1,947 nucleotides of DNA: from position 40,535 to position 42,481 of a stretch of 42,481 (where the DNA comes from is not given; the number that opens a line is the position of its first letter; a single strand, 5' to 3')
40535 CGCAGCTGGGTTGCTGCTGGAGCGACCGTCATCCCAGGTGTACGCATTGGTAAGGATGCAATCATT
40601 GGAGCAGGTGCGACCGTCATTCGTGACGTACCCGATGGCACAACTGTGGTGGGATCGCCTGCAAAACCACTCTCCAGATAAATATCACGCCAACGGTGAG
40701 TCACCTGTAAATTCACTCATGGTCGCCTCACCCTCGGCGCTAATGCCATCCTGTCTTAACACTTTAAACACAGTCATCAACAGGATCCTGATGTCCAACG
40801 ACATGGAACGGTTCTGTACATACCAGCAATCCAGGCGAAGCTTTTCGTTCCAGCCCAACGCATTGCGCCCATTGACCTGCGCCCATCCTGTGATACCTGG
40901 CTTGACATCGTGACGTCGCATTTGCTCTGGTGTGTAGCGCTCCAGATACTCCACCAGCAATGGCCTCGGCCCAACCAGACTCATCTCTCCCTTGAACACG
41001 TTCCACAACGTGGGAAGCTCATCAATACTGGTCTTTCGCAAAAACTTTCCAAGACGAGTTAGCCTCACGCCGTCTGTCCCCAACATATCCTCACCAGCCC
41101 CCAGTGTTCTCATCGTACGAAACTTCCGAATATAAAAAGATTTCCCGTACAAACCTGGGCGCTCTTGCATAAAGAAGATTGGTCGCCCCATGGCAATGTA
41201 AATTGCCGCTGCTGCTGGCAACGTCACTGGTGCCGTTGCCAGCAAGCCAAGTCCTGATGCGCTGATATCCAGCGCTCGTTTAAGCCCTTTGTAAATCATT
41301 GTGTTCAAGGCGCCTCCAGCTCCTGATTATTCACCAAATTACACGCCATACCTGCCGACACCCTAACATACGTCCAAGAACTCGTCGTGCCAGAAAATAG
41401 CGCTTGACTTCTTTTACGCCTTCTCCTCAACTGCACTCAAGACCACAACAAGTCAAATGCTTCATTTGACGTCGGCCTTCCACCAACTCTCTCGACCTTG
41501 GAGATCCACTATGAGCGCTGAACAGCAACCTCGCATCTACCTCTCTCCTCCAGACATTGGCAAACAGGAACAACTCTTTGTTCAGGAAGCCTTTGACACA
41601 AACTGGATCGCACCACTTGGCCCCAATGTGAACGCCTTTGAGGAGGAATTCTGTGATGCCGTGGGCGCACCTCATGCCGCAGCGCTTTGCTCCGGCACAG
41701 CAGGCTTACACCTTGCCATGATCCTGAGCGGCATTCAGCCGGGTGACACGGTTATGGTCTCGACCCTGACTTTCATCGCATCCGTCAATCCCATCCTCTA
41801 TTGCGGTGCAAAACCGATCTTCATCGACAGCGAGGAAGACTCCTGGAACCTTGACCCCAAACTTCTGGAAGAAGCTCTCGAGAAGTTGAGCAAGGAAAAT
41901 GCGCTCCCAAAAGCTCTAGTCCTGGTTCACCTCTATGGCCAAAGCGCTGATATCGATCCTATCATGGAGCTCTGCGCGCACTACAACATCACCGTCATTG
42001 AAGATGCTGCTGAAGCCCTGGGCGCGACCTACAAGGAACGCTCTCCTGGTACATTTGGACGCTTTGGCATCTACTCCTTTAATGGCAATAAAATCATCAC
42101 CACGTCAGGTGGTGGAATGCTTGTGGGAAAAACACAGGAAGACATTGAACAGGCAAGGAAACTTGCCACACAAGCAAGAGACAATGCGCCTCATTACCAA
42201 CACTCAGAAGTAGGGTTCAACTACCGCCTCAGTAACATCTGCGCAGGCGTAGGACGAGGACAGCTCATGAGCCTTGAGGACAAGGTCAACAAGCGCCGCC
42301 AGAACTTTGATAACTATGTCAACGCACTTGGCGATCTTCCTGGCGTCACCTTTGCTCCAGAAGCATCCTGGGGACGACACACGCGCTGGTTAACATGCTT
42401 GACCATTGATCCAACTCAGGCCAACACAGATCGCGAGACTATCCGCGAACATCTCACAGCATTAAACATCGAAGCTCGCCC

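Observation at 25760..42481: Mosaic glycan locus combining a bacillosamine-type pathway with rhamnose and a Wzy_C/ligase-like protein: possible general protein O-glycosylation system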

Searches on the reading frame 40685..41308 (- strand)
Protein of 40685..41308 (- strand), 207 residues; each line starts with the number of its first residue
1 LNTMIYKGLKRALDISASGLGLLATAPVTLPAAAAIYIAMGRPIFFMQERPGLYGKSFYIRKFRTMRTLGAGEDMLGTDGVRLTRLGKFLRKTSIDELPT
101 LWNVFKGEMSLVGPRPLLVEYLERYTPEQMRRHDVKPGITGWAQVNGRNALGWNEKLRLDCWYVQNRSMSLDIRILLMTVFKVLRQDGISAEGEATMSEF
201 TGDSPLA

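Call 5: search_protein_families(library=pfam, proteins=[window:40685-41308:-])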
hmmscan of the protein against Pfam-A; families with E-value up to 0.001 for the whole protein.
window:40685-41308:- (207 aa): 1 family
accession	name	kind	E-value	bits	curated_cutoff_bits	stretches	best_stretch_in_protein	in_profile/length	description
PF02397.22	Bac_transf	-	1.5e-62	210.8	27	1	10-184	1-178/179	Bacterial sugar transferase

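Call 16: search_protein_families(library=ncbifam, proteins=[window:40685-41308:-], max_evalue=0.001)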
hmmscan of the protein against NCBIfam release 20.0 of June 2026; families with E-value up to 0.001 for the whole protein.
window:40685-41308:- (207 aa): 10 families
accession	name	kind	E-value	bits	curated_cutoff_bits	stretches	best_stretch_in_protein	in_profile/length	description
TIGR03025.1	EPS_sugtrans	subfamily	2e-74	251.4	295.55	1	7-188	255-443/445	exopolysaccharide biosynthesis polyprenyl glycosylphosphotransferase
TIGR03023.1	WcaJ_sugtrans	equivalog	5.8e-62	210.4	410.75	1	6-186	259-449/453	undecaprenyl-phosphate glucose phosphotransferase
TIGR03022.1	WbaP_sugtrans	subfamily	1.4e-51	176.2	403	2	82-188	348-454/456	undecaprenyl-phosphate galactose phosphotransferase WbaP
TIGR03013.1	EpsB_2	subfamily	5.7e-50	170.7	393.35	1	5-188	250-441/443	TIGR03013 family XrtA/PEP-CTERM system glycosyltransferase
NF052601.1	undeca_RfbP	equivalog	1.2e-43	149.1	330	2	81-184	133-236/244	undecaprenyl-phosphate galactose phosphotransferase family protein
NF007518.0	PRK10124.1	equivalog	6.7e-41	140.5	684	1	6-183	270-457/464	undecaprenyl-phosphate glucose phosphotransferase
NF041877.1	EPS_EpsZ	equivalog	3.3e-40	138.1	800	1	9-189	265-458/459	exopolysaccharide biosynthesis polyisoprenyl-phosphate hexose-1-phosphate transferase EpsZ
NF050817.1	PolSacchBiosHfsE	equivalog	6.5e-39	133.9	750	1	9-183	271-459/467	polysaccharide biosynthesis protein HfsE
NF011751.0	PRK15204.1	equivalog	9.1e-34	116.9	907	1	80-188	366-474/476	undecaprenyl-phosphate galactose phosphotransferase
NF045514.1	glycotran_HepC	equivalog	5.9e-20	71.5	140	1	5-118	112-213/220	heterocyst development glycosyltransferase HepC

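Call 83: find_encoding_contigs(protein=window:40685-41299:-, flank=10000, max_places=2)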
Protein window:40685-41299:- (204 aa): 8 contigs read that carry it; 2 places shown.
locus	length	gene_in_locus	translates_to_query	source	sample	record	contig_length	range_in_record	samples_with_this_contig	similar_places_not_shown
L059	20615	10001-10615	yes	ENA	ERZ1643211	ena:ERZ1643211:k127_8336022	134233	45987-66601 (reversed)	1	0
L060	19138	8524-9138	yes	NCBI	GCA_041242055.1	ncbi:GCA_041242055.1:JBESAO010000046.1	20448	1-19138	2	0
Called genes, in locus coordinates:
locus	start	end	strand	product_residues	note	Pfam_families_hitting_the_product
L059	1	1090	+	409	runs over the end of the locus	PF03446:NAD_binding_2 (weak), PF03721:UDPG_MGDP_dh_N, PF00984:UDPG_MGDP_dh, PF03720:UDPG_MGDP_dh_C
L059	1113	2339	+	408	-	PF13439:Glyco_transf_4 (weak), PF13579:Glyco_trans_4_4, PF00534:Glycos_transf_1, PF13692:Glyco_trans_1_4, PF13524:Glyco_trans_1_2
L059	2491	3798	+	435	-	PF03721:UDPG_MGDP_dh_N, PF00984:UDPG_MGDP_dh, PF03720:UDPG_MGDP_dh_C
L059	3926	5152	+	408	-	PF13439:Glyco_transf_4 (weak), PF13579:Glyco_trans_4_4, PF00534:Glycos_transf_1, PF13692:Glyco_trans_1_4, PF13524:Glyco_trans_1_2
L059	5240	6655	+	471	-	PF03062:MBOAT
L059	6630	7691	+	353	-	-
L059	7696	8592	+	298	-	PF01370:Epimerase, PF04321:RmlD_sub_bind, PF01073:3Beta_HSD (weak), PF16363:GDP_Man_Dehyd, PF02719:Polysacc_synt_2 (weak)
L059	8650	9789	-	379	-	PF00155:Aminotran_1_2 (weak), PF01041:DegT_DnrJ_EryC1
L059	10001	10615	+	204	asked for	PF02397:Bac_transf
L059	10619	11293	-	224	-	PF17836:PglD_N, PF25087:GMPPB_C (faint), PF25084:LbH_EIF2B (weak), PF00132:Hexapep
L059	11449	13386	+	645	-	PF13727:CoA_binding_3, PF01370:Epimerase, PF02719:Polysacc_synt_2, PF04321:RmlD_sub_bind, PF01073:3Beta_HSD, PF16363:GDP_Man_Dehyd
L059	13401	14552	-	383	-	PF13477:Glyco_trans_4_2, PF13439:Glyco_transf_4, PF13579:Glyco_trans_4_4, PF00534:Glycos_transf_1, PF13692:Glyco_trans_1_4, PF13524:Glyco_trans_1_2 (weak)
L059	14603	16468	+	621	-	PF00664:ABC_membrane, PF00005:ABC_tran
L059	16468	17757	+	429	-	-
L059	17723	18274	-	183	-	PF04307:YdjM (weak)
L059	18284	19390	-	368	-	PF13439:Glyco_transf_4, PF13579:Glyco_trans_4_4, PF20706:GT4-conflict, PF00534:Glycos_transf_1, PF13692:Glyco_trans_1_4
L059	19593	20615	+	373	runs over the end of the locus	PF13439:Glyco_transf_4, PF13579:Glyco_trans_4_4, PF20706:GT4-conflict, PF00534:Glycos_transf_1, PF13692:Glyco_trans_1_4, PF13524:Glyco_trans_1_2 (weak)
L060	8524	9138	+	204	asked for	PF02397:Bac_transf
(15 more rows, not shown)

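Call 85: search_protein_families(library=ncbifam, proteins=[L059:8650-9789:-, L059:5240-6655:+, L059:6630-7691:+, L059:3926-5152:+, L059:2491-3798:+, L059:1113-2339:+, L059:2-1090:+], max_evalue=1e-10)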
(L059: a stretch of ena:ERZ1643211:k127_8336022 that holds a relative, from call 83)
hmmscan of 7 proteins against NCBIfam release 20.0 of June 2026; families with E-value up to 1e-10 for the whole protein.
L059:8650-9789:- (379 aa): 7 families
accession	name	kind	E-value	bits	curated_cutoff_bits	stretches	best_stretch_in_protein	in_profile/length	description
TIGR04181.1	NHT_00031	hypoth_equivalog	4.9e-113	377.6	420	1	9-359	1-359/359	LegC family aminotransferase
TIGR03588.1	PseC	equivalog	4.1e-74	249.8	423.5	1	18-378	11-380/380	UDP-4-amino-4,6-dideoxy-N-acetyl-beta-L-altrosamine transaminase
NF008658.2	PRK11658.1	equivalog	8.2e-56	189.3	631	1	11-376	7-375/379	UDP-4-amino-4-deoxy-L-arabinose aminotransferase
TIGR04427.1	PLP_DesI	equivalog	1.8e-51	175.5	650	1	14-374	26-379/390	dTDP-4-dehydro-6-deoxyglucose aminotransferase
NF008687.0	PRK11706.1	equivalog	6.1e-48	163.5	375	1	11-378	4-374/375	dTDP-4-amino-4,6-dideoxygalactose transaminase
NF011936.0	PRK15407.1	equivalog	1.9e-40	138.9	423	1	22-209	51-238/440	lipopolysaccharide biosynthesis protein RfbH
TIGR02379.1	ECA_wecE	subfamily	7.4e-39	133.6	434.85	1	12-378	6-375/376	dTDP-4-amino-4,6-dideoxy-D-glucose transaminase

L059:5240-6655:+ (471 aa): 1 family
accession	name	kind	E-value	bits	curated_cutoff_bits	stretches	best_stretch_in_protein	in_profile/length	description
TIGR04091.1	LTA_dltB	equivalog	1.8e-52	178.8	375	1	46-382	51-376/380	D-alanyl-lipoteichoic acid biosynthesis protein DltB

L059:6630-7691:+ (353 aa): 0 families

L059:3926-5152:+ (408 aa): 9 families
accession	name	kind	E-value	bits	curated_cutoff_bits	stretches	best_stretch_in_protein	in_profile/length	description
TIGR04005.1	wcaL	equivalog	3.2e-40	138.2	537.6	1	1-405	1-403/406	colanic acid biosynthesis glycosyltransferase WcaL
NF041876.1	EPS_EpsE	equivalog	1.1e-33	117.1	400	1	171-396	156-384/389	exopolysaccharide biosynthesis GT4 family glycosyltransferase EpsE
TIGR03088.1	stp2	hypoth_equivalog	3.9e-20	72.2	409.05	1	195-407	156-372/374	TIGR03088 family PEP-CTERM/XrtA system glycosyltransferase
TIGR03999.1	thiol_BshA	equivalog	4.1e-17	62.2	273.7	1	123-407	93-372/375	N-acetyl-alpha-D-glucosaminyl L-malate synthase BshA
NF053787.1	GlcN_PG_synth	equivalog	6.9e-17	61.3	480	1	314-407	268-358/361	N-acetylglucosaminyl phosphatidylglycerol synthase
TIGR04063.1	stp3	hypoth_equivalog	5e-16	58.6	442.05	1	173-407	154-394/397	TIGR04063 family PEP-CTERM/XrtA system glycosyltransferase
TIGR03449.1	mycothiol_MshA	equivalog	5e-14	52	462.5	1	175-405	163-400/406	D-inositol-3-phosphate glycosyltransferase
NF047880.1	glyco_SdgA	exception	1.4e-11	43.6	800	1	222-376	312-459/488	serine-aspartate repeat adhesin O-glycosyltransferase SdgA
NF038011.1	PelF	equivalog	8.5e-11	41.6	100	0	175-405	256-489/489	GT4 family glycosyltransferase PelF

L059:2491-3798:+ (435 aa): 7 families
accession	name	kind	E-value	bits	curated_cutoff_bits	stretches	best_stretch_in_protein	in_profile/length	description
TIGR03026.1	NDP-sugDHase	subfamily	1.7e-124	415.8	189.8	1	20-423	3-413/413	nucleotide sugar dehydrogenase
NF040825.1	UDPMaNacDH_Arch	equivalog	8.5e-85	285.1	750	1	20-425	3-401/418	UDP-N-acetyl-D-mannosamine dehydrogenase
NF008286.0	PRK11064.1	equivalog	7.6e-79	265.2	459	1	19-425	5-419/420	UDP-N-acetyl-D-mannosamine dehydrogenase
NF011729.0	PRK15182.1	equivalog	4.5e-58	197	592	1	17-405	6-390/425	Vi polysaccharide biosynthesis UDP-N-acetylglucosamine C-6 dehydrogenase TviB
NF041297.1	UDPGDh_AglM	equivalog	8.9e-51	173.1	670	1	20-405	3-394/429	UDP-glucose 6-dehydrogenase AglM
NF047673.2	TeichurnBiosyTuaD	equivalog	6.3e-44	150.8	700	1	20-421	4-410/439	UDP-glucose 6-dehydrogenase TuaD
NF011631.0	PRK15057.1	equivalog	5.1e-17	62.1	757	1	21-311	4-286/388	UDP-glucose 6-dehydrogenase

L059:1113-2339:+ (408 aa): 13 families
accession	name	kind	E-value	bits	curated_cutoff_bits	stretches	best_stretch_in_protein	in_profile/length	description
TIGR04005.1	wcaL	equivalog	1.5e-48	165.7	537.6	1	1-399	1-398/406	colanic acid biosynthesis glycosyltransferase WcaL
NF041876.1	EPS_EpsE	equivalog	5.1e-38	131.3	400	1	179-393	166-382/389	exopolysaccharide biosynthesis GT4 family glycosyltransferase EpsE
TIGR03088.1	stp2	hypoth_equivalog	2e-25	89.6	409.05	1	210-406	172-372/374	TIGR03088 family PEP-CTERM/XrtA system glycosyltransferase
TIGR03999.1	thiol_BshA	equivalog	4.5e-21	75.2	273.7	1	112-407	76-373/375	N-acetyl-alpha-D-glucosaminyl L-malate synthase BshA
TIGR04063.1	stp3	hypoth_equivalog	1.3e-19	70.3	442.05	1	174-407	156-395/397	TIGR04063 family PEP-CTERM/XrtA system glycosyltransferase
NF047684.1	TeichurnBiosyTuaC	equivalog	1.7e-18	66.7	550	1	117-395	105-377/391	teichuronic acid biosynthesis protein TuaC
NF053787.1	GlcN_PG_synth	equivalog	1.3e-17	63.7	480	1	311-407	266-359/361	N-acetylglucosaminyl phosphatidylglycerol synthase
TIGR03449.1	mycothiol_MshA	equivalog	1e-16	60.9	462.5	1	171-389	160-386/406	D-inositol-3-phosphate glycosyltransferase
NF038229.1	Glyco4_Geo_Pelo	equivalog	3.6e-15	55.8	400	1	122-407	60-336/338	GPMC system family 4 glycosyltransferase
NF038298.1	EPS_HpsO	equivalog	1.4e-14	53.7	575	1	254-408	227-388/388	hormogonium polysaccharide biosynthesis glycosyltransferase HpsO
NF047880.1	glyco_SdgA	exception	2.7e-14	52.6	800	1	167-391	257-475/488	serine-aspartate repeat adhesin O-glycosyltransferase SdgA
NF038011.1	PelF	equivalog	2e-12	46.9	100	1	187-404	269-489/489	GT4 family glycosyltransferase PelF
TIGR02149.1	glgA_Coryne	subfamily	3.2e-11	43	302.4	1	316-407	293-390/391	glycogen synthase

L059:2-1090:+ (362 aa): 6 families
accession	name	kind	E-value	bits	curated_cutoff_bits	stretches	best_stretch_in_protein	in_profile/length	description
TIGR03026.1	NDP-sugDHase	subfamily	2.5e-62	211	189.8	1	2-353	48-406/413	nucleotide sugar dehydrogenase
NF040825.1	UDPMaNacDH_Arch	equivalog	2.7e-47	161.6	750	1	2-298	48-356/418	UDP-N-acetyl-D-mannosamine dehydrogenase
NF008286.0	PRK11064.1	equivalog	2.8e-38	131.6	459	1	47-347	100-408/420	UDP-N-acetyl-D-mannosamine dehydrogenase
NF041297.1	UDPGDh_AglM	equivalog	3e-26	92.3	670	1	49-342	104-399/429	UDP-glucose 6-dehydrogenase AglM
NF047673.2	TeichurnBiosyTuaD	equivalog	3.6e-16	59.3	700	1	2-353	49-405/439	UDP-glucose 6-dehydrogenase TuaD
NF011729.0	PRK15182.1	equivalog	2.6e-11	42.9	592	1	41-349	95-402/425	Vi polysaccharide biosynthesis UDP-N-acetylglucosamine C-6 dehydrogenase TviB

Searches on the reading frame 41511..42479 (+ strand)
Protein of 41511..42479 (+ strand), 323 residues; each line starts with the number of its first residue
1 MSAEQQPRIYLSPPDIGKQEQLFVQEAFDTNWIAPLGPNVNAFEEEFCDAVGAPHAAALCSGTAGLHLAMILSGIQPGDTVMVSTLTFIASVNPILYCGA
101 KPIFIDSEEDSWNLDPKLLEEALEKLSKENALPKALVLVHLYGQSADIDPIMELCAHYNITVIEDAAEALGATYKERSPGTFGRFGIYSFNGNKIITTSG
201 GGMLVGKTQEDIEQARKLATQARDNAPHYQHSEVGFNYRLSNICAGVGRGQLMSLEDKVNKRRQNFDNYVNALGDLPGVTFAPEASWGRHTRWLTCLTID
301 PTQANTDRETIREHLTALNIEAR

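Call 16: search_protein_families(library=ncbifam, proteins=[window:41511-42479:+], max_evalue=0.001)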
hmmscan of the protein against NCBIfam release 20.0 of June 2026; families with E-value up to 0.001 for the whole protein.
window:41511-42479:+ (323 aa): 9 families
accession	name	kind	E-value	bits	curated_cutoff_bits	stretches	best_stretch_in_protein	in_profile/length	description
TIGR04181.1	NHT_00031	hypoth_equivalog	1.4e-101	340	420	1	9-323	1-323/359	LegC family aminotransferase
TIGR03588.1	PseC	equivalog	4.2e-66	223.4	423.5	1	18-321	11-322/380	UDP-4-amino-4,6-dideoxy-N-acetyl-beta-L-altrosamine transaminase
NF008658.2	PRK11658.1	equivalog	2.2e-54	184.6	631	1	11-320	7-318/379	UDP-4-amino-4-deoxy-L-arabinose aminotransferase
TIGR04427.1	PLP_DesI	equivalog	6.9e-45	153.8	650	1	14-322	26-326/390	dTDP-4-dehydro-6-deoxyglucose aminotransferase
NF008687.0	PRK11706.1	equivalog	6.6e-44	150.2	375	1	11-277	4-271/375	dTDP-4-amino-4,6-dideoxygalactose transaminase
NF011936.0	PRK15407.1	equivalog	1.3e-39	136.1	423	2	22-209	51-238/440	lipopolysaccharide biosynthesis protein RfbH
TIGR02379.1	ECA_wecE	subfamily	1.5e-37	129.2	434.85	1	12-276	6-271/376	dTDP-4-amino-4,6-dideoxy-D-glucose transaminase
NF006810.0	PRK09331.1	subfamily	7.5e-05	21.7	301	1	38-172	65-203/397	Sep-tRNA:Cys-tRNA synthetase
NF005817.0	PRK07683.1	equivalog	0.00048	18.9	575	0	76-165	111-200/387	aminotransferase A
